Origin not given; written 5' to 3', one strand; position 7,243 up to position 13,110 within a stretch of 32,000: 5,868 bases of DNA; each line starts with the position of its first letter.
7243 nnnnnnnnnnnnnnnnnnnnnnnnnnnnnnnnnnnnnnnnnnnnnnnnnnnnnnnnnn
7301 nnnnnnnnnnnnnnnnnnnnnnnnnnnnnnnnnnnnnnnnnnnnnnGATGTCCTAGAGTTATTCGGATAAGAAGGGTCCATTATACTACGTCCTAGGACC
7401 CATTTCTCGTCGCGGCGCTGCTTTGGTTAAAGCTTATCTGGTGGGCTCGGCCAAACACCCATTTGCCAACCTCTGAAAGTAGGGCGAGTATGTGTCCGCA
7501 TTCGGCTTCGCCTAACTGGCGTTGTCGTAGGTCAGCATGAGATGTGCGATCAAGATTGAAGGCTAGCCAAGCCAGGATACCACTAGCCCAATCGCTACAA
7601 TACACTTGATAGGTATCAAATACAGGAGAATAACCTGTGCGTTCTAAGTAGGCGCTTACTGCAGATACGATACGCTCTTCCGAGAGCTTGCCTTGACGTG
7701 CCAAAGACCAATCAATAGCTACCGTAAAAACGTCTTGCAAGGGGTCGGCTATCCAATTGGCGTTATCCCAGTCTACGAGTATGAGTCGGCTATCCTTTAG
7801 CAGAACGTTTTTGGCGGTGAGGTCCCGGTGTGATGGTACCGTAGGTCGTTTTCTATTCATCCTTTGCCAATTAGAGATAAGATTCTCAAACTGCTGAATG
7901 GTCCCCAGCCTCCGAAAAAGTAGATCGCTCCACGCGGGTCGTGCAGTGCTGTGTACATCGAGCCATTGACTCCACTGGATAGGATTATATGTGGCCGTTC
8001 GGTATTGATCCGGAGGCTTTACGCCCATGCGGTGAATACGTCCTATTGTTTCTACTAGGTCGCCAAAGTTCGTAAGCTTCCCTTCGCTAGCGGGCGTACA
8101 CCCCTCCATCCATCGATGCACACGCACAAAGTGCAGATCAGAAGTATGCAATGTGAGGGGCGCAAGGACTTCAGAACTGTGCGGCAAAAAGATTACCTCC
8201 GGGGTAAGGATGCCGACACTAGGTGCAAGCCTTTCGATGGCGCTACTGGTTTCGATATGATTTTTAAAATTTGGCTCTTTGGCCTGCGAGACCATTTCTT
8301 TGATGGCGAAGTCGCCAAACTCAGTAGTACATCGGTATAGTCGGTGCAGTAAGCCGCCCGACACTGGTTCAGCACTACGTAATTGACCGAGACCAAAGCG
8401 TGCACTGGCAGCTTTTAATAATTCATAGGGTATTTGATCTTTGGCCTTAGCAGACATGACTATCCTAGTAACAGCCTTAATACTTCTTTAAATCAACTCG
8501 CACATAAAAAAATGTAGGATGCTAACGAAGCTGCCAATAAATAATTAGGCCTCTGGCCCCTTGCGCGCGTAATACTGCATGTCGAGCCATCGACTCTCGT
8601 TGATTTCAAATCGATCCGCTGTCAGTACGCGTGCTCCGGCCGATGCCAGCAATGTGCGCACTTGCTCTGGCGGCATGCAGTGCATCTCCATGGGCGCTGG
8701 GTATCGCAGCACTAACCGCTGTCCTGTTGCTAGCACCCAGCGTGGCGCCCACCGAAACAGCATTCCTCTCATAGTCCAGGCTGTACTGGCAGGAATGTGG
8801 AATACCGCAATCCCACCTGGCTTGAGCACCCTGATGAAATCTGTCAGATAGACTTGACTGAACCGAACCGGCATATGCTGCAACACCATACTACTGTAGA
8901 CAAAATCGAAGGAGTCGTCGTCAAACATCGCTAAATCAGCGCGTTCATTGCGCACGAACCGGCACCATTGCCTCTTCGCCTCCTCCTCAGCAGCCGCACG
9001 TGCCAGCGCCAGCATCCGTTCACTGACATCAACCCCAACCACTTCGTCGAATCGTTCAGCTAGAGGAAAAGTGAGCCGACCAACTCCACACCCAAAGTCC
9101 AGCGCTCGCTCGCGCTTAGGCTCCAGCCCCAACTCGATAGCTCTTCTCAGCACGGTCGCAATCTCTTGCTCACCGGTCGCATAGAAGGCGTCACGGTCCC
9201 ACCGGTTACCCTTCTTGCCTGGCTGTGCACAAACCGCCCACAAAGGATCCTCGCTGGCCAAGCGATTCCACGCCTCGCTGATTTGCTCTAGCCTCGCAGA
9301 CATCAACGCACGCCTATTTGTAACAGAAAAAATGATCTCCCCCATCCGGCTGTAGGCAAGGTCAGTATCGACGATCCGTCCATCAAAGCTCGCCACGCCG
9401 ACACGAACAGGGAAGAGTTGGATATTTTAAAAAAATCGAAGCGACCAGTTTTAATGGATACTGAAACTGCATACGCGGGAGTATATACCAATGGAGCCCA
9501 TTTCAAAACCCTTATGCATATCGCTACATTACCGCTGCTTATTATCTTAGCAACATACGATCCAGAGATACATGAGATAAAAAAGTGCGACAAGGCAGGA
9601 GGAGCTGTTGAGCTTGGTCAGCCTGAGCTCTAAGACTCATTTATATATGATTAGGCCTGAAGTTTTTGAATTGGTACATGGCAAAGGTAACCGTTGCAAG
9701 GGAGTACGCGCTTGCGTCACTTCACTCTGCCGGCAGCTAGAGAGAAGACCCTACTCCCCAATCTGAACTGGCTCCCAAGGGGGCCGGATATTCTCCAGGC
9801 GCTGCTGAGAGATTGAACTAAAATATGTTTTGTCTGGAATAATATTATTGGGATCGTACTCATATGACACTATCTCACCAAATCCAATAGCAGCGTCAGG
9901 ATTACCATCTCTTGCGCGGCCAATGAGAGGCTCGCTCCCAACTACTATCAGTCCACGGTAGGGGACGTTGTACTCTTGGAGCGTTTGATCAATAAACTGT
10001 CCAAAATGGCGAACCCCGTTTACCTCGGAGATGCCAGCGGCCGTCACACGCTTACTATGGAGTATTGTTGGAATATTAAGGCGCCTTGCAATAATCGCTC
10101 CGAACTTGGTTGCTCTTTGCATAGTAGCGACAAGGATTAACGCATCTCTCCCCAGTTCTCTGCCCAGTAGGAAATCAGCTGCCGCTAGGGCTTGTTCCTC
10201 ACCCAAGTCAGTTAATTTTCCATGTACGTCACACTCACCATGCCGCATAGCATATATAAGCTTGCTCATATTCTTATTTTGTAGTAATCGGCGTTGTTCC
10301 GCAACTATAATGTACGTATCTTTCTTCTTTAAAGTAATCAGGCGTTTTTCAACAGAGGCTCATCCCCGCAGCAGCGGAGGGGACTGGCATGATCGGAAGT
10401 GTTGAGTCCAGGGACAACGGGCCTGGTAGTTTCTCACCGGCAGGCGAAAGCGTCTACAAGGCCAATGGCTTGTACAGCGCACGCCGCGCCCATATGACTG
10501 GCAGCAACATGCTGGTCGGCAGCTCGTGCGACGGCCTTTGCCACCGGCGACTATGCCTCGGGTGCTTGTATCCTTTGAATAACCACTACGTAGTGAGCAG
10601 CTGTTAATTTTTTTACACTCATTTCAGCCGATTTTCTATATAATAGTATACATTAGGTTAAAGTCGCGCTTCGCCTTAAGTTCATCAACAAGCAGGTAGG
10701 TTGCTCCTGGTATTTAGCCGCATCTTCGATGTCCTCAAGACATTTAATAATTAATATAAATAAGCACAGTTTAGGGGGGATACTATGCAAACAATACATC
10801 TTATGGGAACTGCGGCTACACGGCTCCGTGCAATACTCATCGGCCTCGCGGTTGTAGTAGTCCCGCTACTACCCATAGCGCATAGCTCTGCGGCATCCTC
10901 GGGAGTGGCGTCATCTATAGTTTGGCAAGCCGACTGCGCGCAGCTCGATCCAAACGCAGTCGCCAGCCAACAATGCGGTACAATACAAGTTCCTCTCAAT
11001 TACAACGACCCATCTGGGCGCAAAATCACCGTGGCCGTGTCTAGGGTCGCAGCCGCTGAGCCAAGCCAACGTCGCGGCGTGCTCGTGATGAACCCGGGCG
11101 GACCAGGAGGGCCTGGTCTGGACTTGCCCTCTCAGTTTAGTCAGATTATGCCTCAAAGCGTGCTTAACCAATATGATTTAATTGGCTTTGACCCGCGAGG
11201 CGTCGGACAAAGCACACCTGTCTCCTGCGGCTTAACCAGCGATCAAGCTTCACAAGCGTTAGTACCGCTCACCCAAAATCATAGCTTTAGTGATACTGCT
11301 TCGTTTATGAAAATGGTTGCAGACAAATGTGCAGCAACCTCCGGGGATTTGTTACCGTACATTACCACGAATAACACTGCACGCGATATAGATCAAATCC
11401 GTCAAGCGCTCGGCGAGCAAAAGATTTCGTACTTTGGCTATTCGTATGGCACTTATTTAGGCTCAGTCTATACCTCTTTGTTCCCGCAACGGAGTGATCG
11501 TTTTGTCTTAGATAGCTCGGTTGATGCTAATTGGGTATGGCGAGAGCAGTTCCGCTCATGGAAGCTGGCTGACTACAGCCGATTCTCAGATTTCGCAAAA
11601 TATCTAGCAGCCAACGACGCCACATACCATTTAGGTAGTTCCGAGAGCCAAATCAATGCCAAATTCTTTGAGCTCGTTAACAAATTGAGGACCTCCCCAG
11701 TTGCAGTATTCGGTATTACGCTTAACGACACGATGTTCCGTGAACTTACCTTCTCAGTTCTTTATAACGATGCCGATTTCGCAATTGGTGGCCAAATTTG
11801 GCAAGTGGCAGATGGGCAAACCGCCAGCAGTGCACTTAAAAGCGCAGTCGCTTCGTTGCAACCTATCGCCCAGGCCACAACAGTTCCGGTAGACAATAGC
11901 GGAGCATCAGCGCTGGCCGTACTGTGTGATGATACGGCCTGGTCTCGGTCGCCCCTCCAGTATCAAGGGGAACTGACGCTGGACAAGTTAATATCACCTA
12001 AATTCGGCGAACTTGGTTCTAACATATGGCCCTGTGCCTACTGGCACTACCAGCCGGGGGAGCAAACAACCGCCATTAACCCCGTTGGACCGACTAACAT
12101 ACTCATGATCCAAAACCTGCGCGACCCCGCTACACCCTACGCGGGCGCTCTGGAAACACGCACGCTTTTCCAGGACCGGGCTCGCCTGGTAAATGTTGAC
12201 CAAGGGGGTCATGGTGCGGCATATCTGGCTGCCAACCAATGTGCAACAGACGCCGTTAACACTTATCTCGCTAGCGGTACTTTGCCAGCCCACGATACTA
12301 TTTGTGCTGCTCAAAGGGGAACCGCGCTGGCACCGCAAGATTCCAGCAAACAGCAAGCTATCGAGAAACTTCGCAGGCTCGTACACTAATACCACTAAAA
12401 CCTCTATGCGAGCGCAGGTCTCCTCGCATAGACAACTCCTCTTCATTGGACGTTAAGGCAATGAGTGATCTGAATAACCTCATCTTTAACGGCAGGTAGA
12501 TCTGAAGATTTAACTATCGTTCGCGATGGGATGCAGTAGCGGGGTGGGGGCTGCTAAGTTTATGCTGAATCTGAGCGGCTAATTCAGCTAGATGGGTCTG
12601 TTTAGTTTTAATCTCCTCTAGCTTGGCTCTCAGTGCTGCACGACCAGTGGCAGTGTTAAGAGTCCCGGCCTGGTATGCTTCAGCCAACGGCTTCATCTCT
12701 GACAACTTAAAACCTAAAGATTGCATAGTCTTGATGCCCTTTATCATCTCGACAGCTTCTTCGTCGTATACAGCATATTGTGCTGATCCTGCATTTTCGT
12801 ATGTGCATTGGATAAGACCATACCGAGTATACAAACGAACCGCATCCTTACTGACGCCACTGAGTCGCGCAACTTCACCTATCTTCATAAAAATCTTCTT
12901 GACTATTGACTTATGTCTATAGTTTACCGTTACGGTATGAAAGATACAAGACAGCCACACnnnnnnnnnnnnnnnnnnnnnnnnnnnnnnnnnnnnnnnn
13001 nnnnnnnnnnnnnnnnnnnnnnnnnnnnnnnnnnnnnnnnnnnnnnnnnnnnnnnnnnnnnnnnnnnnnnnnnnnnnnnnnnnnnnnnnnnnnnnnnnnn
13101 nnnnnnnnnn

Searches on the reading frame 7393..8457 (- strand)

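Call 17: search_protein_families(library=pfam, proteins=[window:7393-8457:-], max_evalue=0.0001)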
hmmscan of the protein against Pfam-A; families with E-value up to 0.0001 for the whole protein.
window:7393-8457:- (354 aa): 1 family
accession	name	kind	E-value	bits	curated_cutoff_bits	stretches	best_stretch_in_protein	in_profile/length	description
PF01636.29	APH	-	6.6e-13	49.4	23.2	1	30-262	3-225/239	Phosphotransferase enzyme family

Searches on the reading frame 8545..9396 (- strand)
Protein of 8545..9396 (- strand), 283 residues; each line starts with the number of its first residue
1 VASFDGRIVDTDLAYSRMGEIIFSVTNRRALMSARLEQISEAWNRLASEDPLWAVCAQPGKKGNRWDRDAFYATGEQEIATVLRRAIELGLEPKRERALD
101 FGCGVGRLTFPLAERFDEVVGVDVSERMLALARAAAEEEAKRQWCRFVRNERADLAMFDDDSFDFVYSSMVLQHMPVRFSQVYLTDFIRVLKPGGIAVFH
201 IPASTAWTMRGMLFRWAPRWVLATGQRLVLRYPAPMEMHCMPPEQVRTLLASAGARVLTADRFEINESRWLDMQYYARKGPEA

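Call 17: search_protein_families(library=pfam, proteins=[window:8545-9396:-], max_evalue=0.0001)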
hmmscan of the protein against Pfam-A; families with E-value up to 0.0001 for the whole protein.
window:8545-9396:- (283 aa): 9 families
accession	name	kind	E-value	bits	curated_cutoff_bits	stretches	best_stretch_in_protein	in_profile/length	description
PF08241.18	Methyltransf_11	-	1.4e-21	77.3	21.2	1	99-199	1-95/95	Methyltransferase domain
PF13649.12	Methyltransf_25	-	3.5e-21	76.1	27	1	99-195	2-97/97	Methyltransferase domain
PF13489.12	Methyltransf_23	-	9.1e-18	65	27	1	82-259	12-163/164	Methyltransferase domain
PF08242.18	Methyltransf_12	-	1.2e-16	61.6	30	1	99-196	1-97/98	Methyltransferase domain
PF13847.12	Methyltransf_31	-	1.2e-15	58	27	1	95-200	4-110/145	Methyltransferase domain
PF01209.24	Ubie_methyltran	-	5.7e-12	45.9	20.1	1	95-198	48-150/233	ubiE/COQ5 methyltransferase family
PF05175.20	MTS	-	9.6e-07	29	23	1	94-166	31-102/170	Methyltransferase small domain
PF02353.26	CMAS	-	1.1e-06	28.7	27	1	89-201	58-166/273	Mycolic acid cyclopropane synthetase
PF05724.17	TPMT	-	1.3e-05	25.4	26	1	76-196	19-150/218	Thiopurine S-methyltransferase (TPMT)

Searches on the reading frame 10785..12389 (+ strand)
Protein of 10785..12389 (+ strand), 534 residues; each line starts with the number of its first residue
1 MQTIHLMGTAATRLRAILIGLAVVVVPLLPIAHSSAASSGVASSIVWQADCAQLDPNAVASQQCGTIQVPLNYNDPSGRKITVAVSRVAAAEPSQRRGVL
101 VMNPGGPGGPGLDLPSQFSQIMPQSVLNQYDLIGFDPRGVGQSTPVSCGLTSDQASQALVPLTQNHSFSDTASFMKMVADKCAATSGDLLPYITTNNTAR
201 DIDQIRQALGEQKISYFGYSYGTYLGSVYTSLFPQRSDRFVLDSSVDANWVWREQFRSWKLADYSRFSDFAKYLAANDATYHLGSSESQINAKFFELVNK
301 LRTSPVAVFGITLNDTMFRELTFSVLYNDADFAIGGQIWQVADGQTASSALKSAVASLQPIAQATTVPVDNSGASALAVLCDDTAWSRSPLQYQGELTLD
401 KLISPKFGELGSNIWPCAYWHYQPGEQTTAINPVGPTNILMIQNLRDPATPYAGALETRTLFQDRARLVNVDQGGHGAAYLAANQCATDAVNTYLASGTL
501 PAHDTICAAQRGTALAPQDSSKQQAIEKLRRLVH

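Call 5: search_protein_families(library=pfam, proteins=[window:10785-12389:+], max_evalue=0.01)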
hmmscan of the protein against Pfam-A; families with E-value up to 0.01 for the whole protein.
window:10785-12389:+ (534 aa): 2 families
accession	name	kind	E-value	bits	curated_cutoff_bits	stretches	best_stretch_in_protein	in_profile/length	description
PF08386.16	Abhydrolase_4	-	3.3e-23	82.2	21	1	415-507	13-103/103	TAP-like protein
PF00561.26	Abhydrolase_1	-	1.1e-20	74.8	25.8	1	99-478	2-240/245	alpha/beta hydrolase fold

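Call 14: search_protein_families(library=ncbifam, proteins=[window:10785-12389:+], max_evalue=0.001)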
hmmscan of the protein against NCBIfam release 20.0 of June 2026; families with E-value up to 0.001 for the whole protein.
window:10785-12389:+ (534 aa): 2 families
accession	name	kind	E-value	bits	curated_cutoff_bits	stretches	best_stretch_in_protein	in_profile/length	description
TIGR01249.1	pro_imino_pep_1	equivalog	3.3e-06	26.5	259.75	1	188-244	71-127/307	prolyl aminopeptidase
NF006449.0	PRK08775.1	equivalog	0.00065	18.7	296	0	183-247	109-174/344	homoserine O-succinyltransferase MetX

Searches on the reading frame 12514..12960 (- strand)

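Call 5: search_protein_families(library=pfam, proteins=[window:12514-12960:-], max_evalue=0.01)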
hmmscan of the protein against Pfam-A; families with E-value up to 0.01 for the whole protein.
window:12514-12960:- (148 aa): 3 families
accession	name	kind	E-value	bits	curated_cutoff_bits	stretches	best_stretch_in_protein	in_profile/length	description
PF13411.12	MerR_1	-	1.1e-12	48.3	21.6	1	25-93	1-66/69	MerR HTH family regulatory protein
PF09278.17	MerR-DNA-bind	-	1.6e-09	38.7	25.4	1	74-133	5-64/65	MerR, DNA binding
PF00376.29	MerR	-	1.1e-07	32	28.2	1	26-51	1-26/38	MerR family regulatory protein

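Call 14: search_protein_families(library=ncbifam, proteins=[window:12514-12960:-], max_evalue=0.001)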
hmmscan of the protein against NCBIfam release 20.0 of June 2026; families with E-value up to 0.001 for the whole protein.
window:12514-12960:- (148 aa): 14 families
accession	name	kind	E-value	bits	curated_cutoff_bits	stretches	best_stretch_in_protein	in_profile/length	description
TIGR02044.1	CueR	equivalog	1.2e-14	54.5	147.4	1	25-137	1-111/127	Cu(I)-responsive transcriptional regulator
TIGR02051.1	MerR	equivalog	8.4e-13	48.7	150.85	1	26-135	1-106/124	mercury resistance transcriptional regulator MerR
TIGR02043.1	ZntR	equivalog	1.2e-11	44.8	167.95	1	25-132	2-108/131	Zn(2+)-responsive transcriptional regulator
NF053782.1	ChlnTransRegdde3219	equivalog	3.7e-11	43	450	1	25-126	7-104/278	choline utilization transcriptional activator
NF007069.0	PRK09514.1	equivalog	6.9e-11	42.3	143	1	25-132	2-108/141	Zn(2+)-responsive transcriptional regulator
TIGR02047.1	CadR-PbrR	equivalog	1.3e-10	41.4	151.45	1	25-133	1-107/127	Cd(II)/Pb(II)-responsive transcriptional regulator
NF010315.0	PRK13752.1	subfamily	1.3e-08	35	261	1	25-136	8-115/144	mercury resistance transcriptional regulator MerR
NF041849.1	trans_regNmlR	equivalog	7.2e-07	29.3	175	1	25-136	1-110/117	stress response transcriptional regulator NmlR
TIGR01950.1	SoxR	equivalog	7.3e-07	29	116.9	1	25-111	2-85/142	redox-sensitive transcriptional activator SoxR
TIGR02054.1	MerD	equivalog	2.7e-06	27.9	103.65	1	26-141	5-116/120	mercuric resistance transcriptional repressor MerD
NF050798.1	TF_FtsR_Actino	equivalog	3.5e-05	24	150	1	21-131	105-210/223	transcriptional regulator FtsR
NF007590.0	PRK10227.1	equivalog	3.5e-05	23.9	244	1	25-130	1-101/135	Cu(I)-responsive transcriptional regulator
NF047375.1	HeatShock_HspR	equivalog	0.00018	21.4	105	1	24-90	4-67/92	heat shock protein transcriptional repressor HspR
NF053740.1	TransRegTnrAGPos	equivalog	0.0006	19.9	140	1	17-79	5-64/108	hypothetical protein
